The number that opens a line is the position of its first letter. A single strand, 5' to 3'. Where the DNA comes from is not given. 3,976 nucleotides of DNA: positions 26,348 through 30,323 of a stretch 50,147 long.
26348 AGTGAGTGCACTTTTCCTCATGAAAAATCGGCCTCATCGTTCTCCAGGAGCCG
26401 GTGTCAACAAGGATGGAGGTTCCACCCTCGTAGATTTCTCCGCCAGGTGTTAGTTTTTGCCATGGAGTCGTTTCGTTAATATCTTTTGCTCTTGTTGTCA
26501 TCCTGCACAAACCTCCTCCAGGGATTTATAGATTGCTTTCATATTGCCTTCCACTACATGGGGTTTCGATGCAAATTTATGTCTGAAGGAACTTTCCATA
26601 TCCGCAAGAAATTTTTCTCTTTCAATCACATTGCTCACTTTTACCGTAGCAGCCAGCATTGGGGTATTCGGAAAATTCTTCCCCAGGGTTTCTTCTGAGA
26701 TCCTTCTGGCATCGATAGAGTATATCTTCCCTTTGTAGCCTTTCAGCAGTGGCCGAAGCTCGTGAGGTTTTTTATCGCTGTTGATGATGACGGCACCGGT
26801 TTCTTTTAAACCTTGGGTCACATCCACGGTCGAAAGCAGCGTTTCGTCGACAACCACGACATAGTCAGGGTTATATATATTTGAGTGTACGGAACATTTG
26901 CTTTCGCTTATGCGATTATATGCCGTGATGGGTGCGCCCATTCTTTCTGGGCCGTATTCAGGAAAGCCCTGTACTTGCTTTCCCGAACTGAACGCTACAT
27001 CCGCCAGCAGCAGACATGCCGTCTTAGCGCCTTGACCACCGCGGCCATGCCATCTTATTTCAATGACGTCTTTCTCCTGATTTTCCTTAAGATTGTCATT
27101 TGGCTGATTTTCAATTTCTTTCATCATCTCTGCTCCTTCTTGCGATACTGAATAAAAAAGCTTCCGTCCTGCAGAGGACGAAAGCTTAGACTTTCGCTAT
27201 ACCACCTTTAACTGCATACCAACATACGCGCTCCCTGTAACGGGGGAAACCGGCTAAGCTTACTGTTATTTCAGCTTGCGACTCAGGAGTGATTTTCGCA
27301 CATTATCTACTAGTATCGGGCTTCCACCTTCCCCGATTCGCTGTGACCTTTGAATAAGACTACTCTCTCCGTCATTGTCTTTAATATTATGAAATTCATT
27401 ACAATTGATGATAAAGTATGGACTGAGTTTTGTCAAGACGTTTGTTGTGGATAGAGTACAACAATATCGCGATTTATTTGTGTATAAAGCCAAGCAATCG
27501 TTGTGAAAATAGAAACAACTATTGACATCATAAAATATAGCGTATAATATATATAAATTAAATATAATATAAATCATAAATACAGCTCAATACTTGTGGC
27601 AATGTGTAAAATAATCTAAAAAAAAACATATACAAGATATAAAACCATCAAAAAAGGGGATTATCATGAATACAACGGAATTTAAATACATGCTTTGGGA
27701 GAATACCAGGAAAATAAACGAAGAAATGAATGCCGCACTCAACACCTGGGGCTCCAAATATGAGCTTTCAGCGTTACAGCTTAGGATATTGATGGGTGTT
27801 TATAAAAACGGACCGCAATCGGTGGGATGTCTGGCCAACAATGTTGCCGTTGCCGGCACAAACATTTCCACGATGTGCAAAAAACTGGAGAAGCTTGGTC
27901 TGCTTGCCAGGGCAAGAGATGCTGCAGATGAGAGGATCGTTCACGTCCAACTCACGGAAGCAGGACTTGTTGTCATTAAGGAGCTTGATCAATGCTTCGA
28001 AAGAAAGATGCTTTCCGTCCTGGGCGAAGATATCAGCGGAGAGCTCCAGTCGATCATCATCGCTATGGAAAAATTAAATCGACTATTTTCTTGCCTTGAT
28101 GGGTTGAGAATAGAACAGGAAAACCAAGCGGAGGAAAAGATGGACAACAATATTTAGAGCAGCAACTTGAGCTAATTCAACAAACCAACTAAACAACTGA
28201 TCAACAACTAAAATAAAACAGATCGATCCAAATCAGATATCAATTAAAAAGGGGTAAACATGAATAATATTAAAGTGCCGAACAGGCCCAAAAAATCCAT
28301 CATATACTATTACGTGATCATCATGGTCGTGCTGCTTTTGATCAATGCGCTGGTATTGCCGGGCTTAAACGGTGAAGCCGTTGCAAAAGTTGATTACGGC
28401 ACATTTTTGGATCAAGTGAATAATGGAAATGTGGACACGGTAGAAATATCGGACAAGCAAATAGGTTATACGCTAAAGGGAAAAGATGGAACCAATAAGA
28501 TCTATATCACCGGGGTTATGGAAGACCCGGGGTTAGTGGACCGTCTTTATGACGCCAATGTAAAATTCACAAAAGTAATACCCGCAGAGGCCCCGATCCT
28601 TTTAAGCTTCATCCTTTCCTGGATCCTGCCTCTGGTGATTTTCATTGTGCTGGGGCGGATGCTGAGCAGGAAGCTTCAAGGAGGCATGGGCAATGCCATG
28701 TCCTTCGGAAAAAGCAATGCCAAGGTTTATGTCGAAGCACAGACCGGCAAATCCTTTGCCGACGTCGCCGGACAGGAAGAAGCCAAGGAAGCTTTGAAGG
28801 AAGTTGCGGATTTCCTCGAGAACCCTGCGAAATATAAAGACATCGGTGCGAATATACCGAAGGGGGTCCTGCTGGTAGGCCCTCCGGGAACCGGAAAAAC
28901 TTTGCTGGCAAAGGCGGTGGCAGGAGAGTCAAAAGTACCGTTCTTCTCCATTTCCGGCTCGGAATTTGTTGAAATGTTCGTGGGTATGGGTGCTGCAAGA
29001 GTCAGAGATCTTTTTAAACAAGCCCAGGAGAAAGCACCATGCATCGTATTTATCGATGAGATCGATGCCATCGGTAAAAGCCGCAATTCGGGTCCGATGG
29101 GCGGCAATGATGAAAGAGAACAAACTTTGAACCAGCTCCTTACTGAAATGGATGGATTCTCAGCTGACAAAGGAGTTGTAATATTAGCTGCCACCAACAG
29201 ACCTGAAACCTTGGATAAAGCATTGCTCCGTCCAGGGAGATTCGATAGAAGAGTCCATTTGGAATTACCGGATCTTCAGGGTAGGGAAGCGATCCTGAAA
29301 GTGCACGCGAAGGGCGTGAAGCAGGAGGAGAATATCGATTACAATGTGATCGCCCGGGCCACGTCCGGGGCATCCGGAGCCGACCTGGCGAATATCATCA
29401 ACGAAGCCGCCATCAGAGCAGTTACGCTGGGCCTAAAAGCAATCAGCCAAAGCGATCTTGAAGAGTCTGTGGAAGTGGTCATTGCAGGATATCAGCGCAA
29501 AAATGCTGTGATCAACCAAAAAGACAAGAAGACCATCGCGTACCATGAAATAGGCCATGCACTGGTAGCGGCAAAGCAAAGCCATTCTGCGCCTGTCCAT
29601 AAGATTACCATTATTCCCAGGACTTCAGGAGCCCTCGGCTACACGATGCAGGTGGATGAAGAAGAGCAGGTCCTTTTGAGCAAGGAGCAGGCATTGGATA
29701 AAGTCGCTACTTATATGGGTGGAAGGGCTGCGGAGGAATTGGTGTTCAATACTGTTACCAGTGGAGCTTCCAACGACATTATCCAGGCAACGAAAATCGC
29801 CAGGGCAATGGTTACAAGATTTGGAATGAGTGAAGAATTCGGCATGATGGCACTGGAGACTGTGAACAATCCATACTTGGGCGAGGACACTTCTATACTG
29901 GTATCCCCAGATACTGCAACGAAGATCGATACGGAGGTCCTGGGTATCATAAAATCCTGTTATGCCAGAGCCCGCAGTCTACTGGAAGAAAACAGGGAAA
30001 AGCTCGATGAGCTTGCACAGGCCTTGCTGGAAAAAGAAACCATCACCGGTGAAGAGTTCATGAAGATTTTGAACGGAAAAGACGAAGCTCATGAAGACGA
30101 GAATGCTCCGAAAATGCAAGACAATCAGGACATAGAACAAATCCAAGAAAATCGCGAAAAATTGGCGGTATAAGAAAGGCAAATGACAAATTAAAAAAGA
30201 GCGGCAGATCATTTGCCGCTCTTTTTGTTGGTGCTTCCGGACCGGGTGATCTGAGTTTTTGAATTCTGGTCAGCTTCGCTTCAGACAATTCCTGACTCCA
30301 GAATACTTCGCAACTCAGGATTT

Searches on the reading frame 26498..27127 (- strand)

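Call 8: search_protein_families(library=pfam, proteins=[window:26498-27127:-], max_evalue=0.00001)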
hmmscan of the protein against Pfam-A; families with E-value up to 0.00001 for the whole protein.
window:26498-27127:- (209 aa): 1 family
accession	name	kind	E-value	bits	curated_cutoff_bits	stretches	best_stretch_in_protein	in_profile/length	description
PF01558.24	POR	-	4.9e-40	137.9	27.4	1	30-200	1-169/173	Pyruvate ferredoxin/flavodoxin oxidoreductase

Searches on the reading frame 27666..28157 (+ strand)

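Call 8: search_protein_families(library=pfam, proteins=[window:27666-28157:+], max_evalue=0.00001)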
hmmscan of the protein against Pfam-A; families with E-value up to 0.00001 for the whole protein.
window:27666-28157:+ (163 aa): 4 families
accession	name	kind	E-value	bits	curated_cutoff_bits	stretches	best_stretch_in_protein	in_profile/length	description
PF22381.2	Staph_reg_Sar_Rot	-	1.8e-13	50.8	27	1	30-107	8-85/85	Transcriptional regulator SarA/Rot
PF01047.28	MarR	-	9e-10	38.7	24.6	1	34-92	1-59/59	MarR family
PF13463.12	HTH_27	-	2.4e-08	34.6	22.2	1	34-100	1-68/68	Winged helix DNA-binding domain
PF12802.13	MarR_2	-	1.2e-07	32.2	27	1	34-91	3-61/61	MarR family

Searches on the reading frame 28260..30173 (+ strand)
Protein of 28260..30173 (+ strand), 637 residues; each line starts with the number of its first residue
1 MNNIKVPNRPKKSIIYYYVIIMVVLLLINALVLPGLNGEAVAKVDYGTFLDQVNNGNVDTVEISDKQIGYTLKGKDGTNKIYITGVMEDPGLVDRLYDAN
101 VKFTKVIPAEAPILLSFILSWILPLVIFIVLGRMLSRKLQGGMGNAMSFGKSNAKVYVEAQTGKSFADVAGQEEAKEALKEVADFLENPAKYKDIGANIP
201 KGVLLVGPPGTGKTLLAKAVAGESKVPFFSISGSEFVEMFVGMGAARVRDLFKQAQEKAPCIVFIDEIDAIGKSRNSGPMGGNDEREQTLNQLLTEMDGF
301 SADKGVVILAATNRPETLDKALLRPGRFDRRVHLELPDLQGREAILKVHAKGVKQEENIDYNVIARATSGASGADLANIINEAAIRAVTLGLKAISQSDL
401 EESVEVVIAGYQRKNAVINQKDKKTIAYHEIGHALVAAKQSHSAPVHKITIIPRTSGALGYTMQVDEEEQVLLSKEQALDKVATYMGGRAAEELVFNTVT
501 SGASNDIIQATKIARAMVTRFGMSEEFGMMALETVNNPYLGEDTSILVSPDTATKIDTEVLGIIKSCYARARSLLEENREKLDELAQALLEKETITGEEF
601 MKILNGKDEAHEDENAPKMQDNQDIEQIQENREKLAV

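Call 8: search_protein_families(library=pfam, proteins=[window:28260-30173:+], max_evalue=0.00001)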
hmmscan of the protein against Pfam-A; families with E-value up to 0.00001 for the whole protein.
window:28260-30173:+ (637 aa): 7 families
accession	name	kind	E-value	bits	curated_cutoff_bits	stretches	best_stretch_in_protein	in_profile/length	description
PF01434.24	Peptidase_M41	-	1.3e-64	218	29.9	1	417-603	2-191/191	Peptidase family M41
PF00004.35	AAA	-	1.4e-47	161.9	21.2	1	203-335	1-130/131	ATPase family associated with various cellular activities (AAA)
PF06480.20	FtsH_ext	-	8.1e-15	55.3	25.5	1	14-104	1-99/103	FtsH Extracellular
PF17862.7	AAA_lid_3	-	3.3e-11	43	27.2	1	358-402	1-45/45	AAA+ lid domain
PF06068.19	TIP49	-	1.8e-06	27.8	23.8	1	168-237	25-89/347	TIP49 P-loop domain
PF07728.20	AAA_5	-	4.1e-06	27.3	22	0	202-322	1-135/139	AAA domain (dynein-related subfamily)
PF05496.18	RuvB_N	-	5.8e-06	26.6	27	0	164-271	4-96/159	Holliday junction DNA helicase RuvB P-loop domain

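Call 55: find_homologous_proteins(query=window:28260-30173:+, max_evalue=1e-50)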
Query window:28260-30173:+ (637 aa): 8000 proteins with E <= 1e-50 among 8000 candidates; the best 120 are listed.
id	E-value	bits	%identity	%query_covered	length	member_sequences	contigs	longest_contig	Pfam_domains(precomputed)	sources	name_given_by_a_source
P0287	0.0e+0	1383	100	100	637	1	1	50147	PF06068.20,PF06480.21,PF00004.36,PF05496.19,PF17862.8,PF01434.25,PF07728.21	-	-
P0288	0.0e+0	1377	100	100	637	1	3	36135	PF06068.20,PF06480.21,PF00004.36,PF05496.19,PF17862.8,PF01434.25,PF07728.21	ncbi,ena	-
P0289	0.0e+0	1345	97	100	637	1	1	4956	PF06068.20,PF06480.21,PF00004.36,PF05496.19,PF17862.8,PF01434.25,PF07728.21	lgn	-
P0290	0.0e+0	1316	95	100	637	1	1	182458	PF06068.20,PF06480.21,PF00004.36,PF05496.19,PF17862.8,PF01434.25,PF07728.21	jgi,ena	-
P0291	0.0e+0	1297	94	100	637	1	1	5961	PF06068.20,PF06480.21,PF00004.36,PF05496.19,PF17862.8,PF01434.25,PF07728.21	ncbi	-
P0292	0.0e+0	1205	89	96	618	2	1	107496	PF06068.20,PF06480.21,PF00004.36,PF05496.19,PF17862.8,PF01434.25,PF07728.21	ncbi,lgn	-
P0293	0.0e+0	1052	78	95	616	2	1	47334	PF06068.20,PF06480.21,PF00004.36,PF05496.19,PF17862.8,PF01434.25,PF07728.21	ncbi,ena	-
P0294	0.0e+0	1050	80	95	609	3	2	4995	PF06068.20,PF06480.21,PF00004.36,PF05496.19,PF17862.8,PF01434.25,PF07728.21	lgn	-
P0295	0.0e+0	1049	78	95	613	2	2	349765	PF06068.20,PF06480.21,PF00004.36,PF05496.19,PF17862.8,PF01434.25,PF07728.21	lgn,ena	-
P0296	0.0e+0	1042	78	95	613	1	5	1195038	PF06068.20,PF06480.21,PF00004.36,PF05496.19,PF17862.8,PF01434.25,PF07728.21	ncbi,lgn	-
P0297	0.0e+0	1015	77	95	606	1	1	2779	PF06068.20,PF06480.21,PF00004.36,PF05496.19,PF17862.8,PF01434.25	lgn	-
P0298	0.0e+0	1013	77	95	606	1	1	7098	PF06068.20,PF06480.21,PF00004.36,PF05496.19,PF17862.8,PF01434.25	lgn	-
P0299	0.0e+0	1010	77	95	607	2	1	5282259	PF06068.20,PF06480.21,PF00004.36,PF05496.19,PF17862.8,PF01434.25,PF07728.21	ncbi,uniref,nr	ncbi:ATP-dependent zinc metalloprotease FtsH [Bacillus sp. EB01]|uniref:ATP-dependent zinc metallopr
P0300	2.8e-298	1008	76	95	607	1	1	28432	PF06068.20,PF06480.21,PF00004.36,PF05496.19,PF17862.8,PF01434.25,PF07728.21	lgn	-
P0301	7.7e-298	1007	77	94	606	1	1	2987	PF06068.20,PF06480.21,PF00004.36,PF05496.19,PF17862.8,PF01434.25,PF07728.21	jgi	jgi:cell division protease FtsH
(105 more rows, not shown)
